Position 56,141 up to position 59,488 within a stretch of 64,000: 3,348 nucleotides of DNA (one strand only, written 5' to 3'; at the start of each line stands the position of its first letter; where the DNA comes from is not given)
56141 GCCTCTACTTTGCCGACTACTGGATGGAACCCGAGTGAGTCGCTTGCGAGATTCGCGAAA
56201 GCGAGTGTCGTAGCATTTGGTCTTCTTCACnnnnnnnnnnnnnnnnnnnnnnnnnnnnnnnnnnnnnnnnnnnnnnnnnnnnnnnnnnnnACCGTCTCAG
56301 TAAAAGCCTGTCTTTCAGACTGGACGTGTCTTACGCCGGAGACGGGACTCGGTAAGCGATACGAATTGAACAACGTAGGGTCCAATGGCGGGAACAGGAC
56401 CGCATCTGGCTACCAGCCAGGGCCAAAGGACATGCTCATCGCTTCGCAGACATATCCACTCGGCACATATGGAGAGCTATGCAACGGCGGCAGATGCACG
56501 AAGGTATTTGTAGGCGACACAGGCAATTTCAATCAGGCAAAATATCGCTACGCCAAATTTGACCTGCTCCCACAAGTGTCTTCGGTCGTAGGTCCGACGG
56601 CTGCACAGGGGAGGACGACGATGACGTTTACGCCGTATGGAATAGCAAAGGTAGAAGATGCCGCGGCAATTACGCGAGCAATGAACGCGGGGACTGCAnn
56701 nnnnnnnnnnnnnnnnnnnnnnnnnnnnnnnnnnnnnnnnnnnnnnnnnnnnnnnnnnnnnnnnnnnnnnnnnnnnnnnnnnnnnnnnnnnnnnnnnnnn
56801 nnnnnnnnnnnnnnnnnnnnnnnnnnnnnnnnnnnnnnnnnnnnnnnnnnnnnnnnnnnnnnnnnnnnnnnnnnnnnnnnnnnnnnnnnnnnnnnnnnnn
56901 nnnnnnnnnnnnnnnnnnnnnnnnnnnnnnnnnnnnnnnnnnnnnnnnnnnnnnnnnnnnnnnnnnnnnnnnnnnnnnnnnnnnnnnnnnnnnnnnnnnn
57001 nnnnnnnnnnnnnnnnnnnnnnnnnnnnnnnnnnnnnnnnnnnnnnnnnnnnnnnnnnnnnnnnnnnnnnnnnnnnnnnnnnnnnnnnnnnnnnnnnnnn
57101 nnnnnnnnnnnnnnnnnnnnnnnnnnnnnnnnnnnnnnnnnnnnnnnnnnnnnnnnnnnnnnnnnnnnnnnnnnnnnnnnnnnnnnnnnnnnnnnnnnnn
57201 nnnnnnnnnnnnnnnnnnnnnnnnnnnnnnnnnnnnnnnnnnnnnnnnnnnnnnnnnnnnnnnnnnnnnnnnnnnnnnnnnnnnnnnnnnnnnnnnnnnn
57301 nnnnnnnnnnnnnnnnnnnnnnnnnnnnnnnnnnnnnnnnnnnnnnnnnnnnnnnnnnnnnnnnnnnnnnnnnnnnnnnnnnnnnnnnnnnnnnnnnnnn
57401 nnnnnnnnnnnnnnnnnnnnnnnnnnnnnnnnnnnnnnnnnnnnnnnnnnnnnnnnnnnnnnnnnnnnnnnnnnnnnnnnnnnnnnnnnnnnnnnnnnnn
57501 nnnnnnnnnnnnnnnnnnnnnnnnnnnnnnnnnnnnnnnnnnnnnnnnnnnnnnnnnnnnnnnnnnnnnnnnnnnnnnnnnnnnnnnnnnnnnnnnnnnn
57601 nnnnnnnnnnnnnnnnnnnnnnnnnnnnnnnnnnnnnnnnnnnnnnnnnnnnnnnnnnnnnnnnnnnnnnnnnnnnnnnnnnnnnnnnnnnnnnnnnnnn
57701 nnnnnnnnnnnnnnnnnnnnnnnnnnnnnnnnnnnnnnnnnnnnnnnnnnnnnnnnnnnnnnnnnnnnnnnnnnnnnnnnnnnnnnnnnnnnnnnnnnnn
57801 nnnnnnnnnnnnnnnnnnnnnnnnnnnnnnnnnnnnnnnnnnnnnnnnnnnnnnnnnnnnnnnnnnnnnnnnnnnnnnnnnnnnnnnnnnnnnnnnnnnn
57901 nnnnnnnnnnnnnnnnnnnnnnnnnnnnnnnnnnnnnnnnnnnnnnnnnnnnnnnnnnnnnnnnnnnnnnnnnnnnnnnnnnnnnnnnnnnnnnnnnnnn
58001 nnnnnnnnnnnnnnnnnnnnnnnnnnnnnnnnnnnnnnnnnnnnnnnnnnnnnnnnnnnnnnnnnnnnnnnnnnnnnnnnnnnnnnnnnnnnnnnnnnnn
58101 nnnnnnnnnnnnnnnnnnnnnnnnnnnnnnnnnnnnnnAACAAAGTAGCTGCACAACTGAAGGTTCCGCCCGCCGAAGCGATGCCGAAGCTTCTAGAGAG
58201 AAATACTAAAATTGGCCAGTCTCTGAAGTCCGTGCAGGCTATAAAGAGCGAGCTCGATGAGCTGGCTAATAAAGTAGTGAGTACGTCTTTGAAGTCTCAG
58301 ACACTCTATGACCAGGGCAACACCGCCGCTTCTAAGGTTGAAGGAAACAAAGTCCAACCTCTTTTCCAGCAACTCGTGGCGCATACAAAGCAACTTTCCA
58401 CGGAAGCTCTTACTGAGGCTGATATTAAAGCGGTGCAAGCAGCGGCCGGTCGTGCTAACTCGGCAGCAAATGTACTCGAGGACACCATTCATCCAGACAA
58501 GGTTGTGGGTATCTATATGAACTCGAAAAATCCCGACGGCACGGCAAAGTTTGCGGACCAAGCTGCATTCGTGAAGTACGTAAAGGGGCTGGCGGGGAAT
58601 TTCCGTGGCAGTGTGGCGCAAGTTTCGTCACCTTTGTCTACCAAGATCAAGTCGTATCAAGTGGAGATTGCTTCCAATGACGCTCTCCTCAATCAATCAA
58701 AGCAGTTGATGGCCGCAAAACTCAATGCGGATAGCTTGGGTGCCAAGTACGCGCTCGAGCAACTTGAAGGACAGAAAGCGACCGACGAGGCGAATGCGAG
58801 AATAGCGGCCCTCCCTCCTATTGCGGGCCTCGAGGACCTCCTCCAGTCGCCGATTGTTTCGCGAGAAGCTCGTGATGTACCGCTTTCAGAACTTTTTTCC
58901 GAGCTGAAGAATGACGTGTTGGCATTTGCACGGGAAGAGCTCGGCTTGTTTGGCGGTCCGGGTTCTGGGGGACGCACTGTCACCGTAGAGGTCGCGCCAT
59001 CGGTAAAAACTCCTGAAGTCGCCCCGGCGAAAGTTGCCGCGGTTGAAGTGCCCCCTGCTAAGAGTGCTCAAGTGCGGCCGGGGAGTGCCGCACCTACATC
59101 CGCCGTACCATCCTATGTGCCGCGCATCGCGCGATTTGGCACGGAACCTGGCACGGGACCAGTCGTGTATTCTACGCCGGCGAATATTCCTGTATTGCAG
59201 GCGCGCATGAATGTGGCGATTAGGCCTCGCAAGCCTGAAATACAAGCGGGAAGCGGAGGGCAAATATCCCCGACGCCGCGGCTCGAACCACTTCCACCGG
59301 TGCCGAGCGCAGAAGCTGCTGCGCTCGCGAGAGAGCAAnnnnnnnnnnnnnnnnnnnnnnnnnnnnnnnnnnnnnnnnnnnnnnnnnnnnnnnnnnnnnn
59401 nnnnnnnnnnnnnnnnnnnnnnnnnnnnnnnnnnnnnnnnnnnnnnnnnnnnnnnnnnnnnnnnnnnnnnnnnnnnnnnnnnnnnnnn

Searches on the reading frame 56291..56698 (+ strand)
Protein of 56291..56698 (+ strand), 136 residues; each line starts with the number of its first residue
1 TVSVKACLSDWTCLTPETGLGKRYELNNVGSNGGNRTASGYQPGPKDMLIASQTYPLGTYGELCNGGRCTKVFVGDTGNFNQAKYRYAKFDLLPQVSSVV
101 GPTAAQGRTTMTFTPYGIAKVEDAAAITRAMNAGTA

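Call 95: predict_structure(protein=window:56291-56698:+)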
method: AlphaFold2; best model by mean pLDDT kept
length: 136 residues; sequences in the alignment: 1
mean_pLDDT: 31.3   pTM: 0.22
mean pLDDT of the five models: 31.3, 29.2, 28.5, 27.7, 27.1
residues with pLDDT >= 90: 0; 70-90: 0; 50-70: 0; < 50: 136
segments of 3 or more residues with pLDDT < 50: 1-136
pLDDT, mean of each block of 10 residues (from residue 1): 31 31 28 29 31 36 41 38 29 27 27 26 33 34
secondary structure, 60 per line:
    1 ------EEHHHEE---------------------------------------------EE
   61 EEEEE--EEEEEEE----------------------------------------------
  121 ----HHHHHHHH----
elements in order: E59-65 E68-74 H125-132

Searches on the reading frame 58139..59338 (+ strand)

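Call 8: search_protein_families(library=pfam, proteins=[window:58139-59338:+], max_evalue=1)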
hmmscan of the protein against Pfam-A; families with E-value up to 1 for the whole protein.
window:58139-59338:+ (400 aa): 1 family
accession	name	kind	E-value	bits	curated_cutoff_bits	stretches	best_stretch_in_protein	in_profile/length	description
PF08635.15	ox_reductase_C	-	0.096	12.8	22.5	1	29-164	3-129/142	Putative oxidoreductase C terminal domain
